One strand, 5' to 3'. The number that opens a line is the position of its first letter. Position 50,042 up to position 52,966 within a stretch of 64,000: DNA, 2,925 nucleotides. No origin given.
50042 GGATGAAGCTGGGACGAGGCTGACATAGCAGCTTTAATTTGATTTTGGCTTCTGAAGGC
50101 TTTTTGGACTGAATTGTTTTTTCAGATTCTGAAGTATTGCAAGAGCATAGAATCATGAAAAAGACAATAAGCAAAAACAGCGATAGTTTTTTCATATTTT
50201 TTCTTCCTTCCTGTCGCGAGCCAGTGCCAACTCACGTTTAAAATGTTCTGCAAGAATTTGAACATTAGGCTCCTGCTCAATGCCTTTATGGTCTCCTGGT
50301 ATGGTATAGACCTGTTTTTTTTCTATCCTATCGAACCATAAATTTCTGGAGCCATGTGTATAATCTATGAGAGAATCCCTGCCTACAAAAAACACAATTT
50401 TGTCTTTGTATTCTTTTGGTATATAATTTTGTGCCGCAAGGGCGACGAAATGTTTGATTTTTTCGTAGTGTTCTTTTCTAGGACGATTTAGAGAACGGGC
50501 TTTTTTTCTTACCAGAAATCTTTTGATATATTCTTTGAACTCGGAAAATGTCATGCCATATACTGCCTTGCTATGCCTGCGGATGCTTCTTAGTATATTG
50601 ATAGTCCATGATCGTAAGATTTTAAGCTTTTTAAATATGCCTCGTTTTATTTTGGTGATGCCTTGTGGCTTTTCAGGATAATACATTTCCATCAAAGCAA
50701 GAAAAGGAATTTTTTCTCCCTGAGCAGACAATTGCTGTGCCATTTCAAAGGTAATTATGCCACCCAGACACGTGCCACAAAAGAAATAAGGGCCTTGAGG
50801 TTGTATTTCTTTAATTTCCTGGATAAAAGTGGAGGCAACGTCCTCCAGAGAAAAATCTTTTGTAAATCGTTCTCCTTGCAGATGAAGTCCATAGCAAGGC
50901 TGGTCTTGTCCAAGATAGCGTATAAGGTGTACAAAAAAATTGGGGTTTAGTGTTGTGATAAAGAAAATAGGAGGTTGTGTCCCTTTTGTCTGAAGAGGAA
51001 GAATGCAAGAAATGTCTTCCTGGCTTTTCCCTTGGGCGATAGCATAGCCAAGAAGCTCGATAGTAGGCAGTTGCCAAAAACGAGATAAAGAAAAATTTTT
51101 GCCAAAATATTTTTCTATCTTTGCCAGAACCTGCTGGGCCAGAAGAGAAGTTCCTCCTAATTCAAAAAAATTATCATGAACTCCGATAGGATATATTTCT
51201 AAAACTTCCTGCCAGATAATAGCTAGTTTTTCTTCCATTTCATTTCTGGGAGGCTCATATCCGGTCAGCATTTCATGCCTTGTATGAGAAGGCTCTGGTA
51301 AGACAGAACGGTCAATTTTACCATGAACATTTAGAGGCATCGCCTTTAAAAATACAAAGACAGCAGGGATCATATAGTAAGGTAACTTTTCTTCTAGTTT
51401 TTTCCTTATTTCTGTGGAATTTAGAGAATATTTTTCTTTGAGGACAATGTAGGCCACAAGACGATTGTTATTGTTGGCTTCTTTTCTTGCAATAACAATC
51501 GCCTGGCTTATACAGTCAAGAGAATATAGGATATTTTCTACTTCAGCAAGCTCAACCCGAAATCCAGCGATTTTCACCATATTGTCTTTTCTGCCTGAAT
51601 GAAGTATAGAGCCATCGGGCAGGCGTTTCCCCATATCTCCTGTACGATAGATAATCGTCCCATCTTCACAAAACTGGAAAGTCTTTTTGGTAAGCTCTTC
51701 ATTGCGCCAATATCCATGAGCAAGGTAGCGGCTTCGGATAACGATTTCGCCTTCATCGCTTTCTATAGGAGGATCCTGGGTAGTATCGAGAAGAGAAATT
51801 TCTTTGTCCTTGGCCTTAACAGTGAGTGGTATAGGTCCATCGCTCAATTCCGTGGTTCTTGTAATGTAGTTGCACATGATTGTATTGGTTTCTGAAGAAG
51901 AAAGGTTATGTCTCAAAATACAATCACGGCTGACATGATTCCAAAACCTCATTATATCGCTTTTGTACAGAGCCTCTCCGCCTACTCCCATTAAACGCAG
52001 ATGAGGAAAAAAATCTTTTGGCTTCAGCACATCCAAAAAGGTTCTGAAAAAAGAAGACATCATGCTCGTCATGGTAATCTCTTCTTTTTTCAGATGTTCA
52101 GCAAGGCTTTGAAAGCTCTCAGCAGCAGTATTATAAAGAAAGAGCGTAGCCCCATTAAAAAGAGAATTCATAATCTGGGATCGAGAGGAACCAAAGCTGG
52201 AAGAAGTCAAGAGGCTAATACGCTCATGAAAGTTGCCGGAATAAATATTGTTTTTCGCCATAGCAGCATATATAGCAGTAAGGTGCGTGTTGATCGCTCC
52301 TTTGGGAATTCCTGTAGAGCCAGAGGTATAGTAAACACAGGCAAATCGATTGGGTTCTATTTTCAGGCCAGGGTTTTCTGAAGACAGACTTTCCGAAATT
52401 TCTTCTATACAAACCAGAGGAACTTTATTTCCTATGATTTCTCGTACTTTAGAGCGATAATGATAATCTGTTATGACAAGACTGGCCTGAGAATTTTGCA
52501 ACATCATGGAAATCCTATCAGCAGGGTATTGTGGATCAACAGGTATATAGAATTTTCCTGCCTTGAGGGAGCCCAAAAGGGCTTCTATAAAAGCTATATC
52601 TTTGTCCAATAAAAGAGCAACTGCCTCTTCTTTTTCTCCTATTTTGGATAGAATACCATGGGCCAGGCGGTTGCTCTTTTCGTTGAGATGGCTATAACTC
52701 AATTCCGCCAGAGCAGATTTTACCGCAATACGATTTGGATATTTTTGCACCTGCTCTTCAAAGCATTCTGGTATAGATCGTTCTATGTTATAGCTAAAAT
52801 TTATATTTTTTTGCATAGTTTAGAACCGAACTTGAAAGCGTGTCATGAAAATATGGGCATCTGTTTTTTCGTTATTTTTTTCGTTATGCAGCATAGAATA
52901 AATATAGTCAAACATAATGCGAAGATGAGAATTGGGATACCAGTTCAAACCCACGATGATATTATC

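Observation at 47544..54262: Porin / stand-alone A-T-TE enzyme / ABC importer (SBP, ATPase, permease) as one tightly coupled operon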

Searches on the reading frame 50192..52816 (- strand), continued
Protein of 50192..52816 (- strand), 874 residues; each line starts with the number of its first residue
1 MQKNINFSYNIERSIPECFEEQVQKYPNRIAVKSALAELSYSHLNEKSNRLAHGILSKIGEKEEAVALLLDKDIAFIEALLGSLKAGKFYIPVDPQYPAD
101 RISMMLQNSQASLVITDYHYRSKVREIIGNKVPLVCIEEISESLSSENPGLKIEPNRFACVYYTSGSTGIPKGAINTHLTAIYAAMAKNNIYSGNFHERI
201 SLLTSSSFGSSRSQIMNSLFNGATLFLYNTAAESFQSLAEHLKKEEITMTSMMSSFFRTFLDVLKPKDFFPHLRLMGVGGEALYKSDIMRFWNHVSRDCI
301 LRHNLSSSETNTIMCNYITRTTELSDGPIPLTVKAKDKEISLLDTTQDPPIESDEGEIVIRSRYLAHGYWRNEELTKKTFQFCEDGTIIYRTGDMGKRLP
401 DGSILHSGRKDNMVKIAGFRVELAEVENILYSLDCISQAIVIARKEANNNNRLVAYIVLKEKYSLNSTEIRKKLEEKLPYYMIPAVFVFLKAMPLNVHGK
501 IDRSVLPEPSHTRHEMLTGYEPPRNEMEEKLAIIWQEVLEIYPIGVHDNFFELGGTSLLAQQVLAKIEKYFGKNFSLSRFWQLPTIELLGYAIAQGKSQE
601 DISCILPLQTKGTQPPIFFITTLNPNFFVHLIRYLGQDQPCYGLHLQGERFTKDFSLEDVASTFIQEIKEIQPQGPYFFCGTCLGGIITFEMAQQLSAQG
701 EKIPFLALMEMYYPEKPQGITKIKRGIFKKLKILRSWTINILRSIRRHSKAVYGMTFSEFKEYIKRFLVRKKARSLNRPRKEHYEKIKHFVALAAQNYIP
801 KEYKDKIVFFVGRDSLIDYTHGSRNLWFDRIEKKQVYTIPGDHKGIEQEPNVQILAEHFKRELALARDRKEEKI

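Call 40: list_cluster_members(proteins=[window:50192-52816:-, window:49155-50195:-, window:44896-46599:-, window:31120-34590:-, window:25162-27453:-])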
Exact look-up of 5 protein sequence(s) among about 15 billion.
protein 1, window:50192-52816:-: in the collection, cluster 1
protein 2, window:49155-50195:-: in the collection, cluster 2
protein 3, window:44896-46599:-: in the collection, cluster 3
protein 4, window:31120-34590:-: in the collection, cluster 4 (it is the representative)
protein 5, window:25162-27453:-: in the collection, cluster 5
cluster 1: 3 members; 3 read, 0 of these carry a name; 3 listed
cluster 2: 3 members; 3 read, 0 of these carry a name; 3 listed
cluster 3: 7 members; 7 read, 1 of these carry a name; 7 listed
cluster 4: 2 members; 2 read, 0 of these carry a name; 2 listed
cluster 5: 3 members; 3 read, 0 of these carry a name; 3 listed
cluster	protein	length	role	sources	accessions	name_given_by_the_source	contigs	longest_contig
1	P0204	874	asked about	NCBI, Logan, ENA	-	-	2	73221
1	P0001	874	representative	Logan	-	-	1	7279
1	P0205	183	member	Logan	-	-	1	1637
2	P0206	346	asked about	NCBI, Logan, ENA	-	-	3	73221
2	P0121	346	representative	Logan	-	-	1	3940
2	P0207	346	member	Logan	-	-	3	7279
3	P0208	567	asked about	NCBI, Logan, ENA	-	-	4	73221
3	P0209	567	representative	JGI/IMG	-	-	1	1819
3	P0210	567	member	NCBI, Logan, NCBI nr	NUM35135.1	MAG: Flp pilus assembly complex ATPase component TadA [Candidatus Brocadiae bacterium] | Flp pilus assembly complex ATPase component TadA [Candidatus Brocadiia bacterium]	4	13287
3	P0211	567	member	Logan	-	-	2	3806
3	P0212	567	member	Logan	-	-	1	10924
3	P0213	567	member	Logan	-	-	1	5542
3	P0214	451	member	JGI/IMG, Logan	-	-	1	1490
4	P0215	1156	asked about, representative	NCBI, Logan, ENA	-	-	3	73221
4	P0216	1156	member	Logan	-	-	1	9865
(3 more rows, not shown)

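Call 51: find_related_loci(query=A3, collection=metagenome_contigs, flank=8000)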
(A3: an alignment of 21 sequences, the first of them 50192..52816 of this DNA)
Query A3 (874 aa) in metagenome_contigs; peptide patterns used: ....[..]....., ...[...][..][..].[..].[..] (x = any residue, [..] = any of these).
600 stretches matched a pattern (row limit reached: there are more); 522 encode a relative of the query (tblastn E <= 1e-3); the best 80 are kept; 80 distinct loci.
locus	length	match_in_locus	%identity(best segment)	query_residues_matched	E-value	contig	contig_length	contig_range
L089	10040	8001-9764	40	12-597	5e-135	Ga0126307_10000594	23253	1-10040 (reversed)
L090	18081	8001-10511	33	17-864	9e-125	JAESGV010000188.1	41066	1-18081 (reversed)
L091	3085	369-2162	38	11-617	3e-130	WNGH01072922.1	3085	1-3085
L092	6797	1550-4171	30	22-860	2e-118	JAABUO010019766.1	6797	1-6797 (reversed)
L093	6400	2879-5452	28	10-843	8e-118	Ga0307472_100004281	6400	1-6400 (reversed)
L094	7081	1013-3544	30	9-863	5e-115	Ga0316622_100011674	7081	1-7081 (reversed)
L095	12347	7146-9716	29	8-856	1e-111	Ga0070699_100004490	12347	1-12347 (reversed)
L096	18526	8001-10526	30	21-860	4e-108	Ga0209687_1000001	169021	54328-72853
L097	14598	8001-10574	30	13-864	2e-113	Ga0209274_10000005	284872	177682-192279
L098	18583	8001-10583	30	9-863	3e-105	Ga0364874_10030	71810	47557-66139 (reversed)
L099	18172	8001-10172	31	4-712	8e-105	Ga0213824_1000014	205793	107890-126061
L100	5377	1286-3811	29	23-869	4e-105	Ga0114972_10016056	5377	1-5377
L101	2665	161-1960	36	1-595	2e-109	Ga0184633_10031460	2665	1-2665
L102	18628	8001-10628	30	9-868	2e-104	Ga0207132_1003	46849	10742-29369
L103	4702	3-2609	30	39-873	2e-104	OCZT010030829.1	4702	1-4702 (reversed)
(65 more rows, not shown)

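Call 53: find_encoding_contigs(protein=P0011, flank=8000, max_places=1)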
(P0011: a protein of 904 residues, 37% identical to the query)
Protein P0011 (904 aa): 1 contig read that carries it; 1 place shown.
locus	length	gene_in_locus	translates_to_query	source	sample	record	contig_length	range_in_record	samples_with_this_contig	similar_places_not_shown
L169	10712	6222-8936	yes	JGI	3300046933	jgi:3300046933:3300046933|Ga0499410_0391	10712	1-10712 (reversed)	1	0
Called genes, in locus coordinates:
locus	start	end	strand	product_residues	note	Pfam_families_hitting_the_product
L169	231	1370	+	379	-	PF07992:Pyr_redox_2, PF13738:Pyr_redox_3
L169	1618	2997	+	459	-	PF00501:AMP-binding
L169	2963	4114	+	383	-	PF00180:Iso_dh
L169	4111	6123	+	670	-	PF00857:Isochorismatase, PF00171:Aldedh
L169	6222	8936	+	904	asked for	PF00501:AMP-binding, PF13193:AMP-binding_C, PF00550:PP-binding, PF00975:Thioesterase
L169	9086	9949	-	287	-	PF00535:Glycos_transf_2 (weak)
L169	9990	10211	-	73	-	-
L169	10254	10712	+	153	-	?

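Call 54: find_encoding_contigs(protein=P0021, flank=8000, max_places=1)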
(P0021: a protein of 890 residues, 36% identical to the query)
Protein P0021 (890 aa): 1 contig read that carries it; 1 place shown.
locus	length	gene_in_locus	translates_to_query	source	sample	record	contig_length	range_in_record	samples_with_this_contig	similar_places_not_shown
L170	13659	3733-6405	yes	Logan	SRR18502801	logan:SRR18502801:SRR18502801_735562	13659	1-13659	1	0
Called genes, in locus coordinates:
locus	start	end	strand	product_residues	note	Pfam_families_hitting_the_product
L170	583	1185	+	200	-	-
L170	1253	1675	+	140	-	PF05770:Ins134_P3_kin (weak)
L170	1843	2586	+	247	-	PF03737:RraA-like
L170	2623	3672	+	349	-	PF02615:Ldh_2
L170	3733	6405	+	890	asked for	PF00501:AMP-binding, PF13193:AMP-binding_C, PF00550:PP-binding, PF00975:Thioesterase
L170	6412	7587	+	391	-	PF13439:Glyco_transf_4, PF13579:Glyco_trans_4_4, PF00534:Glycos_transf_1, PF13692:Glyco_trans_1_4, PF13524:Glyco_trans_1_2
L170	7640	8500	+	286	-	PF00535:Glycos_transf_2, PF13641:Glyco_tranf_2_3 (weak)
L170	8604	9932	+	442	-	-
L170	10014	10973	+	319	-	PF13641:Glyco_tranf_2_3 (weak), PF00535:Glycos_transf_2, PF10111:Glyco_tranf_2_2 (weak), PF13632:Glyco_trans_2_3 (weak)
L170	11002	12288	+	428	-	PF04932:Wzy_C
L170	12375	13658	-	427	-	?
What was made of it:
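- L170 places a related A-T-TE among glycosyltransferases and Wzy (call 54).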

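Call 55: find_encoding_contigs(protein=P0076, flank=8000, max_places=1)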
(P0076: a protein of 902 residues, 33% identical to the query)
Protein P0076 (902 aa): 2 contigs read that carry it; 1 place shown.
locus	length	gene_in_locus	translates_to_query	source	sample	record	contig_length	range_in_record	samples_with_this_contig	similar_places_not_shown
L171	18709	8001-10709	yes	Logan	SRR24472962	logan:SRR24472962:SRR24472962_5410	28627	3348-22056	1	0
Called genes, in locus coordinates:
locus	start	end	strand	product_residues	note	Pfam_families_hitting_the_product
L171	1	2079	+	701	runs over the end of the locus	-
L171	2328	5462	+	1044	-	PF13620:CarboxypepD_reg, PF07715:Plug (faint), PF25183:OMP_b-brl_4, PF00593:TonB_dep_Rec_b-barrel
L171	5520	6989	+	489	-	PF00939:Na_sulph_symp, PF03600:CitMHS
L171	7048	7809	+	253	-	PF13489:Methyltransf_23, PF01209:Ubie_methyltran (weak), PF08241:Methyltransf_11, PF08242:Methyltransf_12, PF13649:Methyltransf_25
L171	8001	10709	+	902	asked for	PF00501:AMP-binding, PF13193:AMP-binding_C, PF00550:PP-binding, PF00975:Thioesterase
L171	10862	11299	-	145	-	PF01035:DNA_binding_1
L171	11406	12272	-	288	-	PF01513:NAD_kinase, PF20143:NAD_kinase_C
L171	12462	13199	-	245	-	PF01479:S4, PF01728:FtsJ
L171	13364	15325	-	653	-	PF13292:DXP_synthase_N, PF02779:Transket_pyr, PF02780:Transketolase_C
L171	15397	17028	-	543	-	PF12708:Pect-lyase_RHGA_epim, PF00295:Glyco_hydro_28, PF13229:Beta_helix (weak), PF16318:DUF4957 (faint)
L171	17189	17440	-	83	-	PF02609:Exonuc_VII_S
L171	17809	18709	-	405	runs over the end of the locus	PF01960:ArgJ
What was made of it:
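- (7) A related condensation-less A-T-TE sits behind a TonB receptor and a DASS di/tricarboxylate-type symporter (L171, call 55). L171 pairs a related A-T-TE with a TonB-dependent receptor (call 55).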

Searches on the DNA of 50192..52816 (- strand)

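Call 69: search_rna_families(sources=[L001, L007, L011, L033, L043, L051, L052, L059], threshold=gathering)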
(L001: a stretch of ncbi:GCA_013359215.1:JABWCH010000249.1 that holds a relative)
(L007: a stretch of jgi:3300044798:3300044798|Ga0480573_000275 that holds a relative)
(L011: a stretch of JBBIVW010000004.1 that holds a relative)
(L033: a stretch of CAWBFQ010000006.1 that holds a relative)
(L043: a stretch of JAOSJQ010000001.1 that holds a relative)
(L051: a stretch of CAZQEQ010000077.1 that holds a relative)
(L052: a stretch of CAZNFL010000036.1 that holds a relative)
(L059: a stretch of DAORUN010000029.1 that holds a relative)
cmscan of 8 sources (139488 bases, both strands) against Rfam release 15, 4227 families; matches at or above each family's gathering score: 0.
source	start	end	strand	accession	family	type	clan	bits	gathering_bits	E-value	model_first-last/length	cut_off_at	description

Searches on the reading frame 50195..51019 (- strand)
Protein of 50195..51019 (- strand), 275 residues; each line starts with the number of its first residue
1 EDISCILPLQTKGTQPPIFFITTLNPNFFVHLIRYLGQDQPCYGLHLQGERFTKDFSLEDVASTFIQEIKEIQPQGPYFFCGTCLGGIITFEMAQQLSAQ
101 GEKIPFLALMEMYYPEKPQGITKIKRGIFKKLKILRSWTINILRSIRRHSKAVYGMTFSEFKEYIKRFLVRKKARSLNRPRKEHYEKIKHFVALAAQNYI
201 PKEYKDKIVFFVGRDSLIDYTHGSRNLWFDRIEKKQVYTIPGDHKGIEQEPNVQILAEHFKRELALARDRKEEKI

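Call 66: search_solved_structures(query=window:50195-51019:-, max_evalue=1, show_alignments=2)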
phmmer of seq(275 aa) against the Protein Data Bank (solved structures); distinct sequences matched with E-value up to 1: 32.
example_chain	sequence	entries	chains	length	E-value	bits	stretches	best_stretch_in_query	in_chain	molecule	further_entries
7dxo_A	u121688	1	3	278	2.1e-16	63.3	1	3-116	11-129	Non-ribosomal peptide synthetase 4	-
7crn_A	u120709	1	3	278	2.8e-16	62.9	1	3-116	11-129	Non-ribosomal peptide synthetase 4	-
4zxh_A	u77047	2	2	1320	1e-11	47.9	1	15-258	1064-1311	ABBFA_003403 | Tyrocidine synthetase 3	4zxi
7r0x_A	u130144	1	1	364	4.9e-09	39.1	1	26-116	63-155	Polyketide synthase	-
6ojc_A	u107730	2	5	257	1.1e-08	38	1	54-113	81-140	NocB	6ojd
2roq_A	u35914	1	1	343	1.4e-08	37.6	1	6-123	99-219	Enterobactin synthetase component F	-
3tej_A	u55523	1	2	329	1.8e-08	37.2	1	6-123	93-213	Enterobactin synthase component F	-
5ja1_A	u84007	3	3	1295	1.7e-07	34.1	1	6-123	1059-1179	Enterobactin synthase component F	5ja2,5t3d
4z49_A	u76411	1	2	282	5.8e-07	32.3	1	13-105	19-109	Fatty acid synthase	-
7mhd_A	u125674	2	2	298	6.7e-07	32.1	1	13-105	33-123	Fatty acid synthase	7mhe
1xkt_A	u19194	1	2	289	6.7e-07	32.1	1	13-105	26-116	fatty acid synthase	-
2px6_A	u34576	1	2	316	6.8e-07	32.1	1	13-105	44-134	Thioesterase domain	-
5v3z_A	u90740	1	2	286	7.3e-07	32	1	29-114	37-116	Polyketide synthase Pks13 (Termination polyketide synthase)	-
5v3w_A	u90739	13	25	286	7.3e-07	32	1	29-114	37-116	Polyketide synthase Pks13 (Termination polyketide synthase) | Polyketide synthase Pks13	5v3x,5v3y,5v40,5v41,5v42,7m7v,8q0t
3tjm_A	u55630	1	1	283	7.6e-07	31.9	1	13-105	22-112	Fatty acid synthase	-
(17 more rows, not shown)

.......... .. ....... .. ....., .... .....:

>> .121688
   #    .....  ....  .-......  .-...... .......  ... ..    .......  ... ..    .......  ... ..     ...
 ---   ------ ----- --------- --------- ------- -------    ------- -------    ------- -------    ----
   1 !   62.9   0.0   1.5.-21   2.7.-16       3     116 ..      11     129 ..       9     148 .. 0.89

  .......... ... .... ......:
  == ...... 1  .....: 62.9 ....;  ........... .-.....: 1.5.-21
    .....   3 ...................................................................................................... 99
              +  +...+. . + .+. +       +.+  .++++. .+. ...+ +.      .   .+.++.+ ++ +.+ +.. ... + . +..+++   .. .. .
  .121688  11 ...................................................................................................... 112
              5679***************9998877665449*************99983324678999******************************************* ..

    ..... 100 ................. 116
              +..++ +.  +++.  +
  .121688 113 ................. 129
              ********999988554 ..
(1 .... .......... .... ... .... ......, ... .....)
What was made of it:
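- Cys683 aligns with the catalytic Ser of solved TEs (call 66).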

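Call 80: predict_structure(alignment_id=A4)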
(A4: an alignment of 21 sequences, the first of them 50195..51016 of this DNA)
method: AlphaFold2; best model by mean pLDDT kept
length: 274 residues; sequences in the alignment: 21
mean_pLDDT: 88.2   pTM: 0.81
mean pLDDT of the five models: 88.2, 86.9, 85.6, 84.7, 84.5
residues with pLDDT >= 90: 164; 70-90: 83; 50-70: 25; < 50: 2
segments of 3 or more residues with pLDDT < 50: none
pLDDT, mean of each block of 10 residues (from residue 1): 87 97 92 98 86 88 97 97 95 97 96 65 66 83 89 94 93 77 85 88 94 82 68 94 94 98 94 65
secondary structure, 60 per line:
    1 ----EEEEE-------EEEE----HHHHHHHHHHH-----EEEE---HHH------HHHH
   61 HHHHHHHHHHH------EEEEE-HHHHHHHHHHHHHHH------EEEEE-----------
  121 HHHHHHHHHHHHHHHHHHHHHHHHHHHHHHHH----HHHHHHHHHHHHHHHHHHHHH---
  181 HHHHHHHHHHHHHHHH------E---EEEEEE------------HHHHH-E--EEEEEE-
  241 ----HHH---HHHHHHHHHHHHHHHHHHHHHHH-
elements in order: E5-9 E17-20 H25-35 E41-44 H57-71 E78-82 H84-98 E105-109 H121-152 H157-177 H181-196 E207-212 H225-229 E234-239 H251-273

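Call 83: fold_search(model_id=the predicted structure, library=pdb)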
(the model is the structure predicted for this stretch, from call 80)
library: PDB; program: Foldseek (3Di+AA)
matches with E <= 10: 1623; with E <= 0.001: 769
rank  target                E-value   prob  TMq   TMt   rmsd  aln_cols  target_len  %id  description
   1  4zxh                  4.1e-15  1.00  0.66  0.15   9.5       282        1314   20  Crystal Structure of holo-AB3403 a four domain nonribosomal peptide synthetase from Acinetobacter Baumanii (released 2015-12-30)
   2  5v3x_A                1.1e-14  1.00  0.64  0.65  11.9       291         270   16  Crystal Structure of Mtb Pks13 Thioesterase domain in complex with inhibitor TAM1 (released 2017-07-05)
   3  5v42_B                2.1e-14  1.00  0.64  0.65  11.0       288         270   18  Crystal Structure of Mtb Pks13 Thioesterase domain in complex with inhibitor TAM3 (released 2017-07-05)
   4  5v41_B                4.9e-14  1.00  0.64  0.64  11.9       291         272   17  Crystal Structure of Mtb Pks13 Thioesterase domain in complex with inhibitor TAM5 (released 2017-07-05)
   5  8q0t_B                5.2e-14  1.00  0.64  0.65  11.9       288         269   18  Identification and optimisation of novel inhibitors of the Polyketide synthetase 13 thioesterase domain with antituber (released 2023-11-22)
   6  5v3x_B                5.5e-14  1.00  0.64  0.64  11.3       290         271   18  Crystal Structure of Mtb Pks13 Thioesterase domain in complex with inhibitor TAM1 (released 2017-07-05)
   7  5v41_A                6.6e-14  1.00  0.64  0.64  11.4       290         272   17  Crystal Structure of Mtb Pks13 Thioesterase domain in complex with inhibitor TAM5 (released 2017-07-05)
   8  7crn_C                7.4e-14  1.00  0.64  0.66   8.0       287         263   18  The Functional Characterization and Crystal Structure of the Bifunctional Thioesterase Catalyzing Epimerization and Cy (released 2021-08-18)
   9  7dxo_A                9.4e-14  1.00  0.65  0.67   8.0       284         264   18  The mutant of bifunctional thioesterase catalyzing epimerization and cyclization (released 2022-01-26)
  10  5v3y_B                1.4e-13  1.00  0.64  0.64  11.0       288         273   18  Crystal Structure of Mtb Pks13 Thioesterase domain in complex with inhibitor TAM16 (released 2017-07-05)
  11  7crn_A                1.6e-13  1.00  0.64  0.66   8.4       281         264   19  The Functional Characterization and Crystal Structure of the Bifunctional Thioesterase Catalyzing Epimerization and Cy (released 2021-08-18)
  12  7m7v_A                1.8e-13  1.00  0.65  0.66  11.6       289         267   19  Crystal Structure of Mtb Pks13 Thioesterase domain in complex with Compound 6 (released 2022-02-16)
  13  5v3z_A                2.1e-13  1.00  0.64  0.63  12.0       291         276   17  Crystal Structure of the D1607N mutant form of Thioesterase domain of Mtb Pks13 (released 2017-07-05)
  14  5v42_A                2.3e-13  1.00  0.64  0.66  12.0       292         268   16  Crystal Structure of Mtb Pks13 Thioesterase domain in complex with inhibitor TAM3 (released 2017-07-05)
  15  5v40_A                2.6e-13  1.00  0.64  0.64  11.6       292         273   18  Crystal Structure of Mtb Pks13 Thioesterase domain in complex with inhibitor TAM6 (released 2017-07-05)
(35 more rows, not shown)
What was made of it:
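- Closest known: Pks13 thioesterase of Mycobacterium tuberculosis. Same: It is a close structural neighbour of the TE model (ranks 2-27, TM about 0.64, call 83).
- The Pks13 TE is a close structural neighbour (call 83).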
